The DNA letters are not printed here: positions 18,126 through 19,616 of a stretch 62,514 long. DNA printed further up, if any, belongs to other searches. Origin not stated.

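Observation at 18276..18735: Circularly permuted M23/LytM peptidase downstream of ftsEX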

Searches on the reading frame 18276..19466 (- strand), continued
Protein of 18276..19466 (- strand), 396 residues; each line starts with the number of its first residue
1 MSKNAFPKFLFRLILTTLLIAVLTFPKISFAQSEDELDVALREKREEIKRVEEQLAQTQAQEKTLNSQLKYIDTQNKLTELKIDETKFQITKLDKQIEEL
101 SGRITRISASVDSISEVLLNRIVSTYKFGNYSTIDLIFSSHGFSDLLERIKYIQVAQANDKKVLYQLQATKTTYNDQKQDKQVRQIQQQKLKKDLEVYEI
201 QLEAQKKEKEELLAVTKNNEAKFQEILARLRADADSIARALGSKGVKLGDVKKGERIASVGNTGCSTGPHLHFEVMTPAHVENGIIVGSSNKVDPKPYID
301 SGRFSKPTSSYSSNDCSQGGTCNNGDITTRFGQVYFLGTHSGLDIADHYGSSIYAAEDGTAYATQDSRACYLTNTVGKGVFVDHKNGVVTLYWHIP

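Call 31: fold_search(model_id=the predicted structure, library=pdb)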
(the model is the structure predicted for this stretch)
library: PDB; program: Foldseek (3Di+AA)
matches with E <= 10: 770; with E <= 0.001: 5
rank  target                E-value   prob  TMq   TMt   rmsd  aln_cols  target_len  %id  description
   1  8tzl_E                1.7e-04  1.00  0.41  0.46  29.3       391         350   14  Cryo-EM structure of Vibrio cholerae FtsE/FtsX/EnvC complex, full-length (released 2023-12-20)
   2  7tva_A                4.6e-04  0.92  0.20  0.15  36.8       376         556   10  Stat5a Core in complex with AK2292 (released 2023-02-15)
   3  7ubt                  4.6e-04  0.69  0.14  0.11  37.4       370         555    9  Stat5a Core in complex with Compound 18 (released 2023-02-15)
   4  7uc7                  5.5e-04  0.99  0.24  0.17  33.4       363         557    8  Stat5a Core in complex with Compound 17 (released 2023-02-15)
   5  7tvb                  7.4e-04  0.99  0.25  0.18  34.2       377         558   10  Stat5A Core in Complex with AK305 (released 2023-02-15)
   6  7uc6                  1.4e-03  0.98  0.24  0.17  34.2       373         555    9  Stat5a Core in complex with Compound 12 (released 2023-02-15)
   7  6tpi_A                2.4e-03  1.00  0.38  0.39  30.8       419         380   14  EnvC bound to the FtsX periplasmic domain (released 2020-11-04)
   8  6ewy                  2.7e-03  1.00  0.36  0.64   5.7       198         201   13  RipA Peptidoglycan hydrolase (Rv1477, Mycobacterium tuberculosis) N-terminal domain (released 2018-05-02)
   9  8i4v_B                4.1e-03  0.98  0.20  0.30  16.3       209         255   17  Cryo-EM structure of 5-subunit Smc5/6 arm region (released 2024-06-26)
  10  5nnv_D                4.4e-03  1.00  0.30  0.42   6.8       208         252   15  Structure of a Bacillus subtilis Smc coiled coil middle fragment (released 2017-06-21)
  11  6mbz_B                4.4e-03  0.75  0.19  0.15  39.1       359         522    9  Structure of Transcription Factor (released 2019-06-19)
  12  8idc_E                5.6e-03  1.00  0.36  0.46   2.8       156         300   13  Cryo-EM structure of Mycobacterium tuberculosis FtsEX/RipC complex in peptidisc (released 2023-10-04)
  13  5xg2                  5.9e-03  1.00  0.46  0.73   3.4       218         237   16  Crystal structure of a coiled-coil segment (residues 345-468 and 694-814) of Pyrococcus yayanosii Smc (released 2017-06-07)
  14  4cgk_A                6.3e-03  1.00  0.36  0.41  11.4       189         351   18  Crystal structure of the essential protein PcsB from Streptococcus pneumoniae (released 2014-05-21)
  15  6z6f_C                6.6e-03  1.00  0.31  0.24   5.3       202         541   12  HDAC-PC (released 2021-02-17)
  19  8jia_E                9.5e-03  1.00  0.35  0.48   2.6       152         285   12  Cryo-EM structure of Mycobacterium tuberculosis ATP bound FtsE(E165Q)X/RipC complex in peptidisc (released 2023-10-04)
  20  4cgk_B                9.5e-03  1.00  0.36  0.40  11.4       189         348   18  Crystal structure of the essential protein PcsB from Streptococcus pneumoniae (released 2014-05-21)
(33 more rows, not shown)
